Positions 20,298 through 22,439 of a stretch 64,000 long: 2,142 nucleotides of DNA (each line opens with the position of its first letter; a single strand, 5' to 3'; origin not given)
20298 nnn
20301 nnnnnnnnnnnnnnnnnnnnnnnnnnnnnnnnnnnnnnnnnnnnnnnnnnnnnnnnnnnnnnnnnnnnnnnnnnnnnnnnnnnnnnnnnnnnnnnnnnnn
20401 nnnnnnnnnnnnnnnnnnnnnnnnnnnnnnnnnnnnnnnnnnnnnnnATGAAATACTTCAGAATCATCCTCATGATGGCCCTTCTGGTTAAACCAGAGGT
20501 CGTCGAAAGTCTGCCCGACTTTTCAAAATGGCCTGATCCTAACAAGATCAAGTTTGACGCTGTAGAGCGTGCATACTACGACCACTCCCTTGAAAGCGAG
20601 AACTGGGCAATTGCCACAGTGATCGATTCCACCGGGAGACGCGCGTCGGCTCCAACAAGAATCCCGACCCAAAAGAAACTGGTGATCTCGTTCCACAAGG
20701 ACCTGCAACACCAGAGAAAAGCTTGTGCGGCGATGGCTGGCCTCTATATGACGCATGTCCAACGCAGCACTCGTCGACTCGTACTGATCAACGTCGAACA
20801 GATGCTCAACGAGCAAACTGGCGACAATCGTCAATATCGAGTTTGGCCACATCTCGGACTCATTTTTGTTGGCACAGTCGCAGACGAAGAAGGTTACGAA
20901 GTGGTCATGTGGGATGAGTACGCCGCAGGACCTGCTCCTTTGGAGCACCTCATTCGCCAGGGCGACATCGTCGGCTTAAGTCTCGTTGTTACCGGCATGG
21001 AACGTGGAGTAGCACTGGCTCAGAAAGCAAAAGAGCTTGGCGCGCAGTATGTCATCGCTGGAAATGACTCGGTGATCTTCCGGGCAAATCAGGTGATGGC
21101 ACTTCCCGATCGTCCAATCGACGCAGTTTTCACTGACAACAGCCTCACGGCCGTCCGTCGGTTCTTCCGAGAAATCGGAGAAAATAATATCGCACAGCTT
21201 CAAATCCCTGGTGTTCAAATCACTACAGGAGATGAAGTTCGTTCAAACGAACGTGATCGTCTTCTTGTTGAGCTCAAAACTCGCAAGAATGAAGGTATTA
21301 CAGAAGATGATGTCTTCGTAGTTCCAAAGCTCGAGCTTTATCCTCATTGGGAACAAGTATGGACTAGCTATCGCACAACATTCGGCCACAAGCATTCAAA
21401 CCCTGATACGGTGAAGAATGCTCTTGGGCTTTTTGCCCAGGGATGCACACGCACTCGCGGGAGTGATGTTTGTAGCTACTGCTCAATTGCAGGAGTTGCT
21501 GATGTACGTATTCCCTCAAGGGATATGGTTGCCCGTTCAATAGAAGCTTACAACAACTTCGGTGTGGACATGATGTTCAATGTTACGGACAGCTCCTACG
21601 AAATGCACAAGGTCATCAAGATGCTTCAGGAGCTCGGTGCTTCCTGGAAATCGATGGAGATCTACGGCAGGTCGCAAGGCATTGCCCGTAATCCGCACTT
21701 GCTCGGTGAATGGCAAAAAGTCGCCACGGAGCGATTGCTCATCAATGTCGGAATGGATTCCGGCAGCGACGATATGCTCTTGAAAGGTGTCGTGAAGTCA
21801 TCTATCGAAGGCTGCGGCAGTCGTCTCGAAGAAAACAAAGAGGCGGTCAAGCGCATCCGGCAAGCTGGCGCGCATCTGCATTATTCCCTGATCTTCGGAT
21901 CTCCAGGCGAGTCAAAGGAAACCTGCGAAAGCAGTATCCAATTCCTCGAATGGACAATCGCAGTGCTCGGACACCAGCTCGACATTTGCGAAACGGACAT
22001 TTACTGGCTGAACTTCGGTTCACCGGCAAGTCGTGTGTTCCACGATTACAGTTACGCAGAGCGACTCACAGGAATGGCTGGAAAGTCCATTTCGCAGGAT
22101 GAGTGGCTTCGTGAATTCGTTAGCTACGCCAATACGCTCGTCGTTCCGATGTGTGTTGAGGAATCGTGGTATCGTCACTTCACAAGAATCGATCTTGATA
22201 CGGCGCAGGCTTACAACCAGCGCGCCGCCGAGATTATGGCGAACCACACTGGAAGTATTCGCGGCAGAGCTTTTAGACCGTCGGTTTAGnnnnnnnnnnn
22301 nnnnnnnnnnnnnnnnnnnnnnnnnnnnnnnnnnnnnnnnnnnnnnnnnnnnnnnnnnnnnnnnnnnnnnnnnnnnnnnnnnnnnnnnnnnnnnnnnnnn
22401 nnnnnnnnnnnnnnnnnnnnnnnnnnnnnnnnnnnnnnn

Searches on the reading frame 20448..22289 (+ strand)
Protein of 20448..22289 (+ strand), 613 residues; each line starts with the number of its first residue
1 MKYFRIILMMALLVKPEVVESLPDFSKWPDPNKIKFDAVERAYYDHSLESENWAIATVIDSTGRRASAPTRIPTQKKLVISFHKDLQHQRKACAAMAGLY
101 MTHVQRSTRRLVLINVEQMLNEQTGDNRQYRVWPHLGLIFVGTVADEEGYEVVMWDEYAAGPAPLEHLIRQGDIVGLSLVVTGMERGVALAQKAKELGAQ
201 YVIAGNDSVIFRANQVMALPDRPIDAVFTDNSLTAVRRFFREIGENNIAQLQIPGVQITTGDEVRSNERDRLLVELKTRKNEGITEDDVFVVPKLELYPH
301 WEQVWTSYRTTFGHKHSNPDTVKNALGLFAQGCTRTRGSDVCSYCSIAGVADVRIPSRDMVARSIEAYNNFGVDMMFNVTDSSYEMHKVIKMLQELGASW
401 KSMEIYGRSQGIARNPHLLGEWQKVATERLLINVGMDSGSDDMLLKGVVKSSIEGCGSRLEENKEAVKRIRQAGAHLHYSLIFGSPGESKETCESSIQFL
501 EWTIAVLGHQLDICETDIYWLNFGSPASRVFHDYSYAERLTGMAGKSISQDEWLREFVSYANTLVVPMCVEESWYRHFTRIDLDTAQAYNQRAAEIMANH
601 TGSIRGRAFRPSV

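Call 4: search_protein_families(library=pfam, proteins=[window:20448-22289:+], max_evalue=1)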
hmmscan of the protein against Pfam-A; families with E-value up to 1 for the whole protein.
window:20448-22289:+ (613 aa): 2 families
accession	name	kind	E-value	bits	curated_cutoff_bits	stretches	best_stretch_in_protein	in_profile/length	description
PF04055.27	Radical_SAM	-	3.3e-05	24.6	29.5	1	331-500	5-166/166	Radical SAM superfamily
PF02310.24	B12-binding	-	0.012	15.9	32.1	1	132-220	11-102/121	B12 binding domain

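Call 5: search_protein_families(library=ncbifam, proteins=[window:20448-22289:+], max_evalue=1)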
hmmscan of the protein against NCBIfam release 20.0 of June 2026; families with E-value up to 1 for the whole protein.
window:20448-22289:+ (613 aa): 8 families
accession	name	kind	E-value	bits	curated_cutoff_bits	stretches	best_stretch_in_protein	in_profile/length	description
TIGR04479.1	bcpD_PhpK_rSAM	subfamily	2.4e-07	29.5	600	1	341-502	253-408/504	PhpK family radical SAM P-methyltransferase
TIGR03471.1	HpnJ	equivalog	3.5e-05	22.9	577.6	1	352-500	223-362/472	hopanoid biosynthesis associated radical SAM protein HpnJ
TIGR04014.1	B12_SAM_MJ_0865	equivalog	0.00014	20.8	360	1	433-500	273-333/434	methyl-coenzyme M reductase glutamine C-methyltransferase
TIGR04367.1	HpnR_B12_rSAM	equivalog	0.00023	19.8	650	1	135-262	22-152/490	hopanoid C-3 methylase HpnR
TIGR04013.1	B12_SAM_MJ_1487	hypoth_equivalog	0.00095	18.1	251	1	432-505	269-335/382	TIGR04013 family B12-binding domain/radical SAM domain-containing protein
TIGR04072.2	rSAM_ladder_B12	equivalog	0.002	16.8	360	1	340-500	194-346/443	lipid biosynthesis B12-binding/radical SAM protein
NF050148.1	rSAM_ApyD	equivalog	0.082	11.3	750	1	113-156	3-46/645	RiPP biosynthesis radical SAM protein ApyD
TIGR01125.1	TIGR01125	equivalog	0.19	10.8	356.95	1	369-501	193-314/432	30S ribosomal protein S12 methylthiotransferase RimO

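Call 6: find_homologous_proteins(query=window:20448-22286:+)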
Query window:20448-22286:+ (613 aa): 188 proteins with E <= 0.001 among 8000 candidates; the best 120 are listed.
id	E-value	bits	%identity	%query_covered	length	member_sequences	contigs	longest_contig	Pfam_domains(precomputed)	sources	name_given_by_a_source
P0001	0.0e+0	1410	100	100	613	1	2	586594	-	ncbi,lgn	ncbi:MAG: hypothetical protein V4526_00400 [Patescibacteria group bacterium]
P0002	0.0e+0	1167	81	100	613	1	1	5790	-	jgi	jgi:radical SAM superfamily enzyme YgiQ (UPF0313 family)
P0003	0.0e+0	1148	80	100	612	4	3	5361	-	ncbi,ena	-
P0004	0.0e+0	1073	76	100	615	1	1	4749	-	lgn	-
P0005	0.0e+0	1057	75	100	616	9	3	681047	PF04055.28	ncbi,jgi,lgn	jgi:hypothetical protein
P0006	0.0e+0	1039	74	98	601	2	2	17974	PF04055.28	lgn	-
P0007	0.0e+0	1025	75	98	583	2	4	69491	PF04055.28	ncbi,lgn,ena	-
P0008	1.4e-294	996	70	99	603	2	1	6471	-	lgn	-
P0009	1.1e-288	977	83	82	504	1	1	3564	PF04055.28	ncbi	-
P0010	2.5e-287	972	68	100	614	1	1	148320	-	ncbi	ncbi:MAG: hypothetical protein V4664_02355 [Patescibacteria group bacterium]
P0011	2.2e-283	959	68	97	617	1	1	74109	PF04055.28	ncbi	-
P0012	2.0e-269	913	65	99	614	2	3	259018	-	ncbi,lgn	-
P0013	5.1e-256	869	89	69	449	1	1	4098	-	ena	-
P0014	9.2e-252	855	63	99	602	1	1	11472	PF04055.28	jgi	jgi:radical SAM superfamily enzyme YgiQ (UPF0313 family)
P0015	1.5e-246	838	63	99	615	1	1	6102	-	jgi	jgi:radical SAM superfamily enzyme YgiQ (UPF0313 family)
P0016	4.8e-245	833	60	100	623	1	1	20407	PF04055.28,PF02310.25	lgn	-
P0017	4.7e-244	829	61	100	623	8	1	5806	PF04055.28,PF02310.25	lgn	-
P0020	8.1e-240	815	59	98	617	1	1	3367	PF04055.28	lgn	-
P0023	4.7e-221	753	56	100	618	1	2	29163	PF04055.28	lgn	-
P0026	2.9e-217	741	57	95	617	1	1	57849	PF04055.28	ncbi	-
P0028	7.3e-216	736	54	98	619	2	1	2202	PF04055.28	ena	-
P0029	1.3e-215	735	58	93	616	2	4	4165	PF04055.28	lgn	-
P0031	1.8e-213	728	54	100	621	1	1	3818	PF04055.28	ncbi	-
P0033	6.1e-213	727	54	100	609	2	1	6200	PF02310.25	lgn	-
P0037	1.3e-210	719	63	82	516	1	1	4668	PF04055.28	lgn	-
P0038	4.9e-209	714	52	100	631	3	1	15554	PF04055.28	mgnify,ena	mgnify:CR=1 FL=1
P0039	2.5e-208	711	53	100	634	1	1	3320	PF04055.28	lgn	-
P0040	3.7e-208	711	55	100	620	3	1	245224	PF04055.28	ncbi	-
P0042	3.7e-207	708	53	99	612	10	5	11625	PF04055.28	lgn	-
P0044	1.7e-205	702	52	100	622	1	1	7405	PF04055.28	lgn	-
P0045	2.5e-205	702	52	100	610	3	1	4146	PF04055.28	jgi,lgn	jgi:radical SAM superfamily enzyme YgiQ (UPF0313 family)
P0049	2.8e-200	685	59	83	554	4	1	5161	PF04055.28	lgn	-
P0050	1.1e-199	683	51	99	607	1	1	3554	PF04055.28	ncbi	-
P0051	2.8e-199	682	52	99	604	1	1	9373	PF04055.28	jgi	jgi:hypothetical protein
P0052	1.4e-198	679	50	100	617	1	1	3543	PF04055.28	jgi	jgi:Radical SAM superfamily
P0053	1.4e-196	673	50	100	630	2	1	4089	PF04055.28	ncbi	-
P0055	3.3e-192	658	53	92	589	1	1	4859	PF04055.28,PF02310.25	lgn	-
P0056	1.4e-191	656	51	99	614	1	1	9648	PF04055.28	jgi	jgi:hypothetical protein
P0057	2.2e-191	656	49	100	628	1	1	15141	PF04055.28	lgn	-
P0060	1.5e-189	649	57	83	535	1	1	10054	PF04055.28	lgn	-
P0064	2.7e-187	642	49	99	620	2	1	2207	PF04055.28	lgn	-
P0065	6.5e-187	641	49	100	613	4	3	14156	PF04055.28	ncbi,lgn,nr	ncbi:hypothetical protein HY373_00980 [Candidatus Berkelbacteria bacterium]|nr:hypothetical protein 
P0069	6.5e-186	637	48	100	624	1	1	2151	PF04055.28,PF02310.25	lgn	-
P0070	1.0e-185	637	49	100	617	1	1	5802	PF04055.28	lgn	-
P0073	4.2e-185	635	50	97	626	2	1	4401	PF04055.28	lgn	-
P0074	4.7e-185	635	49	99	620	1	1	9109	PF04055.28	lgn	-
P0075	5.0e-185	634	48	100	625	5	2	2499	PF04055.28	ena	-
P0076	5.4e-185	634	56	83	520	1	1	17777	PF04055.28,PF02310.25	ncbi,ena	-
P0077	6.5e-185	634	49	99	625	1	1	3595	PF04055.28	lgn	-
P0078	6.6e-185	634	48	96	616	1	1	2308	PF04055.28,PF02310.25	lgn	-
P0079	7.7e-185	634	49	99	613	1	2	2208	PF04055.28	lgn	-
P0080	9.6e-185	634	50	90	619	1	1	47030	PF04055.28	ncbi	-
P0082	2.1e-184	632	51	97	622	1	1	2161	PF04055.28,PF02310.25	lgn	-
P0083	2.4e-184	632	49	100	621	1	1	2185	PF04055.28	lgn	-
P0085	2.2e-183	629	49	100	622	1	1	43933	PF02310.25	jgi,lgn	jgi:radical SAM superfamily enzyme YgiQ (UPF0313 family)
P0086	3.3e-183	628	49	98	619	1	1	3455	PF04055.28,PF02310.25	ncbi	-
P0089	2.4e-182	626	48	100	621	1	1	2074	PF04055.28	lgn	-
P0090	6.0e-182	624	49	99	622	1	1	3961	PF04055.28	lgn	-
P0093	2.7e-181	622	56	82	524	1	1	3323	PF04055.28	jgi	jgi:hypothetical protein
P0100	3.2e-180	619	54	83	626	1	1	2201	PF04055.28,PF02310.25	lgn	-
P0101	4.5e-180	618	49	96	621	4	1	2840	PF04055.28,PF02310.25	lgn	-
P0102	1.4e-179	617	46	100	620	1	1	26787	PF04055.28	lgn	-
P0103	1.5e-179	616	59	73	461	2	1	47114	PF04055.28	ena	-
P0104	1.8e-179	616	48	96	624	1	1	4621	PF04055.28,PF02310.25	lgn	-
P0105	2.6e-179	616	46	100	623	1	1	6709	PF04055.28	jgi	jgi:radical SAM superfamily enzyme YgiQ (UPF0313 family)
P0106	2.9e-179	615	47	99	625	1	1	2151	PF04055.28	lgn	-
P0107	9.5e-179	614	47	99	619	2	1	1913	PF04055.28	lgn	-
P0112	4.8e-178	611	48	99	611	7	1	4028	PF04055.28,PF02310.25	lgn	-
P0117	4.1e-177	608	47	100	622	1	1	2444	PF04055.28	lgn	-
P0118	8.1e-177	607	47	99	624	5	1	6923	PF04055.28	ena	-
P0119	1.2e-176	607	55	81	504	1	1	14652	PF04055.28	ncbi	-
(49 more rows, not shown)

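Call 7: search_solved_structures(query=window:20448-22286:+, max_evalue=1)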
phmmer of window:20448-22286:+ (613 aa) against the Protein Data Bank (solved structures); distinct sequences matched with E-value up to 1: 5.
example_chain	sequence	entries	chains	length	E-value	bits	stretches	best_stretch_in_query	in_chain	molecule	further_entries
8uhg_V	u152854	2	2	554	0.78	11.3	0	68-148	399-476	Negative elongation factor B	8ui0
8jj6_A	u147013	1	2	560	0.8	11.3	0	68-148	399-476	Negative elongation factor B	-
6gml_V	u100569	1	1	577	0.86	11.1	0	68-148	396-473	Negative elongation factor B,Negative elongation factor B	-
7ycx_f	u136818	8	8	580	0.87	11.1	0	68-148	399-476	Negative elongation factor B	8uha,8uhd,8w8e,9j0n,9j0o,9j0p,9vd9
9lj9_B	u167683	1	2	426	0.94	11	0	156-245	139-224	3-hexulose-6-phosphate synthase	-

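Call 9: find_related_loci(query=A1, collection=genome_contigs, flank=8000)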
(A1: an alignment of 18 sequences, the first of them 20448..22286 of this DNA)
Query A1 (613 aa) in genome_contigs; peptide patterns used: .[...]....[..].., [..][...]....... (x = any residue, [..] = any of these).
94 stretches matched a pattern; 37 encode a relative of the query (tblastn E <= 1e-3); 37 distinct loci.
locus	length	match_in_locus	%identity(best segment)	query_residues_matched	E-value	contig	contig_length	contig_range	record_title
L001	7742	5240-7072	80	1-611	0e+0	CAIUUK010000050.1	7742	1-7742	uncultured bacterium isolate VK3_bin-1048 genome assembly, contig: bin-1048:50/69, whole genome shotgun sequence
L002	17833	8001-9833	79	1-611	0e+0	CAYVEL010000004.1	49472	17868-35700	MAG TPA_asm: uncultured Candidatus Saccharibacteria bacterium isolate SRP220891_co5_92 genome assembly, contig: NODE_243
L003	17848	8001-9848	75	1-613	0e+0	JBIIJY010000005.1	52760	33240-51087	MAG: Candidatus Paceibacteria bacterium isolate ME2001-10-09pf_3300042861_group1_bin230 Rohwer_bin1539_scaffold_367_c1,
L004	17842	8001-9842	68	1-612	0e+0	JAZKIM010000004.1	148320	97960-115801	MAG: Patescibacteria group bacterium isolate ADI_DC_SW_02_SPN_11032020-bin031_1 DCSW02SPN_B031_1_000000000004, whole gen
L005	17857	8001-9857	62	2-611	0e+0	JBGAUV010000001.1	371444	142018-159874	MAG: Candidatus Paceibacteria bacterium isolate MAG_MBR_H10.111 MBRH10-111_opera_contig_99, whole genome shotgun sequenc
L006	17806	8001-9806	58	6-611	0e+0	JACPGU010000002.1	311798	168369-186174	MAG: Candidatus Microgenomates bacterium isolate NC_groundwater_396_Ag_B-0.1um_42_16 GD18-4_B1_scaffold_254301, whole ge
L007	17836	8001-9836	54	1-613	0e+0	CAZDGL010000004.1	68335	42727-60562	MAG TPA_asm: uncultured Candidatus Saccharibacteria bacterium isolate SRP296810_co1_119 genome assembly, contig: NODE_32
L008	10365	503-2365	53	2-612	0e+0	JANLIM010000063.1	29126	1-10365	MAG: Candidatus Zambryskiibacteriota bacterium isolate S40-15 k99_416557, whole genome shotgun sequence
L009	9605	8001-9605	61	2-527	0e+0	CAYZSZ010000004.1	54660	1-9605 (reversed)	MAG TPA_asm: uncultured Candidatus Saccharibacteria bacterium isolate SRP133034_co1_256 genome assembly, contig: NODE_37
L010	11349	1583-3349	57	30-613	0e+0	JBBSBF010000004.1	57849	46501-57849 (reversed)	MAG: Candidatus Paceibacteria bacterium isolate La6_metabat2.104 La6_metabat2.104_K_21187_L_57849_cov_11.4330, whole gen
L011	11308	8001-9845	52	3-613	0e+0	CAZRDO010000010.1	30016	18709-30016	MAG TPA_asm: uncultured Candidatus Saccharibacteria bacterium isolate SRP219642_co5_552 genome assembly, contig: NODE_20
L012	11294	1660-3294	58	72-613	0e+0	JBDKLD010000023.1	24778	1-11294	MAG: Candidatus Parcubacteria bacterium isolate hopbrook_2019_sw_WHONDRS-S19S_0012_B_bin.21 scaffold_1027658, whole geno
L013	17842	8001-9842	52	7-612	0e+0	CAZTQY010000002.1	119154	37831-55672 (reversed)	MAG TPA_asm: uncultured Candidatus Saccharibacteria bacterium isolate SRP285395_co2_142 genome assembly, contig: NODE_16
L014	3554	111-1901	51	8-611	0e+0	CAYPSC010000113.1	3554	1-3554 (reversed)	MAG TPA_asm: uncultured Gammaproteobacteria bacterium isolate SRP257259_co1_137 genome assembly, contig: NODE_50933_leng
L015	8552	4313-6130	51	2-611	0e+0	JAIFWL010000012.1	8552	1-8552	MAG: Candidatus Parcubacteria bacterium isolate viral-cat_46_8 PAFVLPS_2018_scaffold_40551, whole genome shotgun sequenc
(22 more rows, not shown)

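Call 17: search_protein_families(library=pfam, alignment_id=A2, max_evalue=0.001)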
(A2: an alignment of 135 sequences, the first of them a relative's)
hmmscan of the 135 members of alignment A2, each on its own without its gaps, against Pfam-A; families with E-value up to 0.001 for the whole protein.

A. member 1, L001:3814-4308:+ (165 aa): 0 families

B. families by the number of members that match (of 135 scanned): 165 families (the first 25 are shown)
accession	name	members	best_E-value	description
PF01978.25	TrmB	7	3.6e-13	Sugar-specific transcriptional regulator TrmB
PF00005.33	ABC_tran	4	6.6e-45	ABC transporter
PF00892.27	EamA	4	2.6e-24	EamA-like transporter family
PF13304.12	AAA_21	4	1.2e-15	AAA domain, putative AbiEii toxin, Type IV TA system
PF02463.25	SMC_N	4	3e-11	RecF/RecN/SMC N terminal domain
PF13555.12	AAA_29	3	7e-08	P-loop containing region of AAA domain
PF01909.29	NTP_transf_2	3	2.1e-07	Nucleotidyltransferase domain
PF18765.7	Polbeta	3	4.3e-07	Polymerase beta, Nucleotidyltransferase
PF13476.12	AAA_23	3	6.8e-05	AAA domain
PF00012.26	HSP70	2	9.6e-247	Hsp70 protein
PF13614.12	AAA_31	2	1.7e-61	AAA domain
PF01556.23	DnaJ_C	2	3.4e-43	DnaJ C terminal domain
PF12704.14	MacB_PCD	2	8.6e-41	MacB-like periplasmic core domain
PF02195.25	ParB_N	2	2e-36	ParB N-terminal domain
PF17762.8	HTH_ParB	2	3.3e-35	ParB HTH domain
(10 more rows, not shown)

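Call 18: predict_structure(alignment_id=A1)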
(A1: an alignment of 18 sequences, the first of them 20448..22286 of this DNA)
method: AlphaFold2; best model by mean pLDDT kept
length: 613 residues; sequences in the alignment: 18
mean_pLDDT: 80.6   pTM: 0.76
mean pLDDT of the five models: 80.6, 79.8, 79.2, 78.8, 77.9
residues with pLDDT >= 90: 258; 70-90: 213; 50-70: 90; < 50: 52
segments of 3 or more residues with pLDDT < 50: 51-66, 86-106, 447-449, 608-613
pLDDT, mean of each block of 10 residues (from residue 1): 60 67 72 77 71 41 51 69 49 39 53 87 64 90 95 93 92 93 87 96 89 91 92 91 84 89 77 78 76 95 93 90 93 68 61 83 96 92 82 95 89 89 94 77 53 55 91 93 80 90 94 86 79 90 89 96 89 91 91 88 60 40
secondary structure, 60 per line:
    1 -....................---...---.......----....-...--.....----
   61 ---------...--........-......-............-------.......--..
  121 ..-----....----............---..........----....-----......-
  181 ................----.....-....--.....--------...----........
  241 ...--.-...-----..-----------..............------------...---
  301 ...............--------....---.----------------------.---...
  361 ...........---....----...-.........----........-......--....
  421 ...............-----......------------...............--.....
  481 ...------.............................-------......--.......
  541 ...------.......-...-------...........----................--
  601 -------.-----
elements in order: H2-13 E14-21 E34-37 E42-45 H52-56 E70-72 E75-82 H84-89 H91-102 E110-116 H119-122 H128-131 H136-147 E151-156 H157-160 H165-168 E174-179 H181-196 E201-205 H207-210 H213-217 E226-228 H233-242 H269-282 H301-315 E324-327 H358-371 E375-378 H387-395 E400-407 H409-414 H417-425 E426-435 H441-446 H459-473 E476-483 H490-510 E511-518 H526-531 H534-543 H550-556 H568-578 H583-598

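Call 58: search_dna_similar(query=window:20448-22286:+, collection=phages, mode=protein, max_rows=8)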
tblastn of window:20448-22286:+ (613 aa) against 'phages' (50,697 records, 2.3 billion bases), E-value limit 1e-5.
No match.

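Call 62: search_protein_families(library=phrogs, proteins=[window:20448-22289:+], max_evalue=0.01)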
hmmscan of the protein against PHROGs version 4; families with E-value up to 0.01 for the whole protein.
window:20448-22289:+ (613 aa): 0 families

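Call 63: search_protein_families(library=padloc, proteins=[window:20448-22289:+], max_evalue=0.01)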
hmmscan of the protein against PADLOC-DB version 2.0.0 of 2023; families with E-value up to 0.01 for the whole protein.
window:20448-22289:+ (613 aa): 0 families

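Call 64: search_solved_structures(query=A1, max_evalue=0.01, show_alignments=2)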
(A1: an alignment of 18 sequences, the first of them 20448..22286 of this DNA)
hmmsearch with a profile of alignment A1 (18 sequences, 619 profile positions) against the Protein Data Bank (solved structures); distinct sequences matched with E-value up to 0.01: 0.

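Call 65: search_protein_families(library=pfam, alignment_id=A1, max_evalue=0.01)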
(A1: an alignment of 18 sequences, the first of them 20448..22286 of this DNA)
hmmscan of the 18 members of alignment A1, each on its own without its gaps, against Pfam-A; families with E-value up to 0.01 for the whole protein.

A. member 1, window:20448-22286:+ (613 aa): 1 family
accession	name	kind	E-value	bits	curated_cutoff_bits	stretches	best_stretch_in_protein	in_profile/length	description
PF04055.27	Radical_SAM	-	3.3e-05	24.6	29.5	1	331-500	5-166/166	Radical SAM superfamily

B. families by the number of members that match (of 18 scanned): 2 families
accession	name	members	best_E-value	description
PF04055.27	Radical_SAM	15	1.3e-08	Radical SAM superfamily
PF02310.24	B12-binding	12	1e-06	B12 binding domain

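Call 66: search_protein_representatives(alignment_id=A1)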
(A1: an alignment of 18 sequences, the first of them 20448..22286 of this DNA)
Query: 18 sequences, 619 profile positions. Proteins with E-value up to 0.001 (for the whole library): 786; up to 1e-10: 123; up to 1e-30: 28. The best 150 are listed.
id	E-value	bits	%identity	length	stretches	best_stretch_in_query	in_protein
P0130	6.9e-255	863.8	-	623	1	2-617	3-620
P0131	1.1e-209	714.5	-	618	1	3-615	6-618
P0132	1.6e-202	690.9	-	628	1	7-617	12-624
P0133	1.7e-197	674.3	-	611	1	28-617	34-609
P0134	8.9e-182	622.4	-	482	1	132-615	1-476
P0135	1.3e-169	582.1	-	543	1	103-616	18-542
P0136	1.1e-166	572.4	-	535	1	104-617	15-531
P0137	4.2e-143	494.6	-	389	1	4-394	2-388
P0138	4.4e-128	445.0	-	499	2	294-609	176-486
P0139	1.6e-122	426.6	-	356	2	220-477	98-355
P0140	2.7e-109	382.9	-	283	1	262-532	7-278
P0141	5.5e-107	375.3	-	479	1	132-610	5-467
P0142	5.4e-98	345.6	-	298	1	3-294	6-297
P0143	7.4e-96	338.5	-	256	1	108-356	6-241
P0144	1.4e-92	327.7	-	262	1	3-257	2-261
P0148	5.5e-68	246.5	-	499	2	290-613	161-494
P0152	3.8e-37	144.6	-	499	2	305-605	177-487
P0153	1.3e-36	142.9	-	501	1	108-606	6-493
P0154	3.9e-34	134.7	-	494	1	130-506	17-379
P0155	1.7e-33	132.6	-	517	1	105-613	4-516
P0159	1.5e-29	119.5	-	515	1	130-511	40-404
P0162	5.5e-29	117.7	-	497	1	110-606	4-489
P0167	1.3e-25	106.5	-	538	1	105-604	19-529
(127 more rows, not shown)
